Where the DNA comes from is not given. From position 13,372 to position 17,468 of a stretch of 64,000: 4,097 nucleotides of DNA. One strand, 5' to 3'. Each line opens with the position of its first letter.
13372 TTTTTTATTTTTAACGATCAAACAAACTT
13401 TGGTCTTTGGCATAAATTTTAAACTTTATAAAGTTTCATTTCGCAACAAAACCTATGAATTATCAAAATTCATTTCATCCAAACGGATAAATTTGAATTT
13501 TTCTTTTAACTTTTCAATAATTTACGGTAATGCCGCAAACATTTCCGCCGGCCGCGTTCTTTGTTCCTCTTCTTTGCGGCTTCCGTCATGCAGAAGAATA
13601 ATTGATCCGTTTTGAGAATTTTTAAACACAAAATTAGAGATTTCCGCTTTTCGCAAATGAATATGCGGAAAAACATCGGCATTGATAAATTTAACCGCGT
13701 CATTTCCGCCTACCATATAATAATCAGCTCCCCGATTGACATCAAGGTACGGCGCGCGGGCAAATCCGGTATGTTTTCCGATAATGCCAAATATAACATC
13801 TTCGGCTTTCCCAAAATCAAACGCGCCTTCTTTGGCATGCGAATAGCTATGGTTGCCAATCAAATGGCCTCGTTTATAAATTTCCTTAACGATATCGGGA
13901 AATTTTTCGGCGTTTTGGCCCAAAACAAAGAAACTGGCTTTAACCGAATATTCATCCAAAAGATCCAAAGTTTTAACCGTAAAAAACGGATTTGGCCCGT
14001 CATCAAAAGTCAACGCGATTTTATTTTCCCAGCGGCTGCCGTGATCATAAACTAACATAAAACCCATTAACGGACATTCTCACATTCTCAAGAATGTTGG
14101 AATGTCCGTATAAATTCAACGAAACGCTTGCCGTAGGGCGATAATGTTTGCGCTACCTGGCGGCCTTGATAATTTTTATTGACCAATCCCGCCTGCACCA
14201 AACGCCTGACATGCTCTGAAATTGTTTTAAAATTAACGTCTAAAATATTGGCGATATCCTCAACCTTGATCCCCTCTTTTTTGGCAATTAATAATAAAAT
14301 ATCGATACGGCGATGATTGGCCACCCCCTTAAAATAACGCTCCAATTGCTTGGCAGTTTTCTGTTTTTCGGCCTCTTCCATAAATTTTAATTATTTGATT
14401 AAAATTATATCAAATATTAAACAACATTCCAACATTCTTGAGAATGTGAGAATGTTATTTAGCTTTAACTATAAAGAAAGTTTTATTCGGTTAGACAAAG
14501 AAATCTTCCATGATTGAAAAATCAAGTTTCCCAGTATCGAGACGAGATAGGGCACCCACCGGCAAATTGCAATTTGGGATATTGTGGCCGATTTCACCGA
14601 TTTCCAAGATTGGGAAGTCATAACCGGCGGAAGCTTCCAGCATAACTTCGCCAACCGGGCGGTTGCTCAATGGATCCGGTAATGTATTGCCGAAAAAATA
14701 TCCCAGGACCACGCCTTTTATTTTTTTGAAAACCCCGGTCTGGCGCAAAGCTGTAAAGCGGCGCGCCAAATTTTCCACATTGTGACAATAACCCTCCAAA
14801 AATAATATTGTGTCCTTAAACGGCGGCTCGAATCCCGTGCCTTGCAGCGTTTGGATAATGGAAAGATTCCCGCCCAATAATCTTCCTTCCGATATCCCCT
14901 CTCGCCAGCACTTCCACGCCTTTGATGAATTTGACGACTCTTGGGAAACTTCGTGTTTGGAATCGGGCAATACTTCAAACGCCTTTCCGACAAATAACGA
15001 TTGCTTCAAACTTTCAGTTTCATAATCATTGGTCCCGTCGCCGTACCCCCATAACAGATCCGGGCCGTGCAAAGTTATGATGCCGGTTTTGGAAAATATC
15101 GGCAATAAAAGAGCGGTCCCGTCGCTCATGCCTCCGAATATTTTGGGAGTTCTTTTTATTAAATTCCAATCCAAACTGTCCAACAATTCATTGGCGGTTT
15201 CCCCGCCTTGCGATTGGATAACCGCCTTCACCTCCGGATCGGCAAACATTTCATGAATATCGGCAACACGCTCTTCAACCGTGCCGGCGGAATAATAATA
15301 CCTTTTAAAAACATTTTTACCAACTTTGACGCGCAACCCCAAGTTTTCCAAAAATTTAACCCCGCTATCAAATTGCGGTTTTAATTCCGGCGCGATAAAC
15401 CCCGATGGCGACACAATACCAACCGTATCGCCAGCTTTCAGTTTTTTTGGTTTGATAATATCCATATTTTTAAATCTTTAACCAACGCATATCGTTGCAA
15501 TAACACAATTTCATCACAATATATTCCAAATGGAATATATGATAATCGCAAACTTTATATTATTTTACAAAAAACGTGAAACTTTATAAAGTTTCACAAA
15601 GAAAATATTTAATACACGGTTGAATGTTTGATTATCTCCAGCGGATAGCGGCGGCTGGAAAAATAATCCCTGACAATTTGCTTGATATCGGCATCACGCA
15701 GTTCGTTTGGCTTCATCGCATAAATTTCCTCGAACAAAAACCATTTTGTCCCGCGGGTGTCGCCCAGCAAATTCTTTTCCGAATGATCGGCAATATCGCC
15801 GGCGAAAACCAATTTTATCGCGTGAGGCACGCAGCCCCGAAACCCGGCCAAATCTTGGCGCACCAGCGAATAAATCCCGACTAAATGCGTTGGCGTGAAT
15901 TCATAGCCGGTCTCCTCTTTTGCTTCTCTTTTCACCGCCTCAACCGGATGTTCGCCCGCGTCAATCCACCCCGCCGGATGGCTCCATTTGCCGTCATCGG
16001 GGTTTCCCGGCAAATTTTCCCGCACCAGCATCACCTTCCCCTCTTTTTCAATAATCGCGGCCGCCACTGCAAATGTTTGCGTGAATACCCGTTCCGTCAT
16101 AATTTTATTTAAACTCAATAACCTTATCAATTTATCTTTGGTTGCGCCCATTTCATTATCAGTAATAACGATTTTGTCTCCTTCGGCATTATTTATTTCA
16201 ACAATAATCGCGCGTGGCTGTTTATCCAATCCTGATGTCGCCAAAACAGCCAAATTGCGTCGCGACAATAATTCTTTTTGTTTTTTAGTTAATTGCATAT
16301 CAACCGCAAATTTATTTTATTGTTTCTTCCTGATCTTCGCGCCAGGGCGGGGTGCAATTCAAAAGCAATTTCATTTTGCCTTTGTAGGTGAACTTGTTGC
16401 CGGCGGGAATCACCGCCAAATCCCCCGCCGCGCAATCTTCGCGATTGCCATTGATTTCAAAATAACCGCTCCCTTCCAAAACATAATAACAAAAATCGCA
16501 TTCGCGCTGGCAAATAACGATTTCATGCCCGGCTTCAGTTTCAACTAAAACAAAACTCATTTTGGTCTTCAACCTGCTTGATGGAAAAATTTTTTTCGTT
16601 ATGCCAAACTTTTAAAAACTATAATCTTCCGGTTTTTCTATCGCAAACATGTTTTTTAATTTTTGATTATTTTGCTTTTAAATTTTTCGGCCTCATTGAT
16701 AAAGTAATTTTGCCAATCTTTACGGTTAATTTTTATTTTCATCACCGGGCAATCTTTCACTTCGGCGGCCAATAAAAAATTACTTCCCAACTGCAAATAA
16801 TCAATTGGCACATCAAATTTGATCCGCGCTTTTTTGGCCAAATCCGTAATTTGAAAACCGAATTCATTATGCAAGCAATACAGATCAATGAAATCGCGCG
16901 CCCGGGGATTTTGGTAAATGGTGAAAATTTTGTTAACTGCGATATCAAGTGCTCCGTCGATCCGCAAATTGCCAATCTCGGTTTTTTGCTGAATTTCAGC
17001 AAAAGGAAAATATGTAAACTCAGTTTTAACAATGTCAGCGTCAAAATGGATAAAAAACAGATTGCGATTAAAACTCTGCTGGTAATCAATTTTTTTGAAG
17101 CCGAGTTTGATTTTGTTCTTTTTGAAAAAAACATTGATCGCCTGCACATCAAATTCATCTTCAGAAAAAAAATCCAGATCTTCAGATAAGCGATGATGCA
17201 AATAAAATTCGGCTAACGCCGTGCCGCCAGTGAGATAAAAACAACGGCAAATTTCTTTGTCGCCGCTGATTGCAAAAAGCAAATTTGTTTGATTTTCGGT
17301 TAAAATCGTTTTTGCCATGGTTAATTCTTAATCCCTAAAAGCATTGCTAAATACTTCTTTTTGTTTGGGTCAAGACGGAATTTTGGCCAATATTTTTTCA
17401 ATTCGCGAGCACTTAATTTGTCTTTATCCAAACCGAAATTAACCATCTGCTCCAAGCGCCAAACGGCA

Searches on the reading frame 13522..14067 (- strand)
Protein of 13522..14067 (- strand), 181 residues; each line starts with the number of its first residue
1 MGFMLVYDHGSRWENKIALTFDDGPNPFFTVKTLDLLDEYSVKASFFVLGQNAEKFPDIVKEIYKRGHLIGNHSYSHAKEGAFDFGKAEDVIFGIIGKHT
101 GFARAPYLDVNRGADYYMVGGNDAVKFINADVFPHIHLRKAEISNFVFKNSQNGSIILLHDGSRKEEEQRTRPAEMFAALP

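Call 57: search_protein_families(library=pfam, proteins=[window:13522-14067:-], max_evalue=0.0001)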
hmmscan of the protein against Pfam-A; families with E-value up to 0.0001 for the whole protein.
window:13522-14067:- (181 aa): 1 family
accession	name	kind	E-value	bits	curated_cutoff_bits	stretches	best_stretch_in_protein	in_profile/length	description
PF01522.26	Polysacc_deac_1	-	9.6e-25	87.4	23.1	1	14-113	6-111/124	Polysaccharide deacetylase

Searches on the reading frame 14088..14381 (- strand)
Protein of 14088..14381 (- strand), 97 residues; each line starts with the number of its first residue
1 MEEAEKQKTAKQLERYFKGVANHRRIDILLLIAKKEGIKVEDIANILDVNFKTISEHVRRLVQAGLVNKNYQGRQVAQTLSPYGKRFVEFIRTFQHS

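Call 57: search_protein_families(library=pfam, proteins=[window:14088-14381:-], max_evalue=0.0001)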
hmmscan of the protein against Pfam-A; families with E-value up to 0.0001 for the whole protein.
window:14088-14381:- (97 aa): 7 families
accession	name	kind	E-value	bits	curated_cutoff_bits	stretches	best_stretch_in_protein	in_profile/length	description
PF01022.26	HTH_5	-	5.9e-10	39.3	22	1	24-69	3-47/47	Bacterial regulatory protein, arsR family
PF01047.28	MarR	-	1.6e-07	31.5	24.6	1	23-69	3-49/59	MarR family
PF25212.1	HVO_A0114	-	2.3e-07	31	27.6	1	17-76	16-75/84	HVO_A0114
PF13412.12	HTH_24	-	4.4e-07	29.8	21.9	1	23-67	3-47/48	Winged helix-turn-helix DNA-binding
PF12840.13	HTH_20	-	8.3e-07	29.3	27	1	25-68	6-49/51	Helix-turn-helix domain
PF12802.13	MarR_2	-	4.2e-05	24.1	27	0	26-67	8-50/61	MarR family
PF01978.25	TrmB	-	5.4e-05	23.4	25.6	1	30-75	15-60/68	Sugar-specific transcriptional regulator TrmB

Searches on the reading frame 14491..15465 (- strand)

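Call 57: search_protein_families(library=pfam, proteins=[window:14491-15465:-], max_evalue=0.0001)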
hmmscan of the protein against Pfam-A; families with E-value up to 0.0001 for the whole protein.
window:14491-15465:- (324 aa): 2 families
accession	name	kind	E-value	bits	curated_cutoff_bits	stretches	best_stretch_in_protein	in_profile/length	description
PF02016.21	Peptidase_S66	-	4.2e-37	127.4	25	1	15-134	1-121/121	LD-carboxypeptidase N-terminal domain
PF17676.7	Peptidase_S66C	-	3.9e-24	86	23.7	1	193-308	1-119/120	LD-carboxypeptidase C-terminal domain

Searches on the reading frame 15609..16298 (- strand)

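Call 57: search_protein_families(library=pfam, proteins=[window:15609-16298:-], max_evalue=0.0001)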
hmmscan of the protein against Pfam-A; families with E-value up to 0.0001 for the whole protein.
window:15609-16298:- (229 aa): 1 family
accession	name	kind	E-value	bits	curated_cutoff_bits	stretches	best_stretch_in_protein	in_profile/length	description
PF00293.34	NUDIX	-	1.3e-18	67.7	21.1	1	76-203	4-128/134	NUDIX domain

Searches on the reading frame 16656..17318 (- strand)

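Call 57: search_protein_families(library=pfam, proteins=[window:16656-17318:-], max_evalue=0.0001)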
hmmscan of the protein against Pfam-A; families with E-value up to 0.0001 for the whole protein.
window:16656-17318:- (220 aa): 1 family
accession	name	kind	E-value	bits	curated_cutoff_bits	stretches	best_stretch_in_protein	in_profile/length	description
PF08843.17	AbiEii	-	1.5e-15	58.3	22.5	1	19-184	7-192/238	Nucleotidyl transferase AbiEii toxin, Type IV TA system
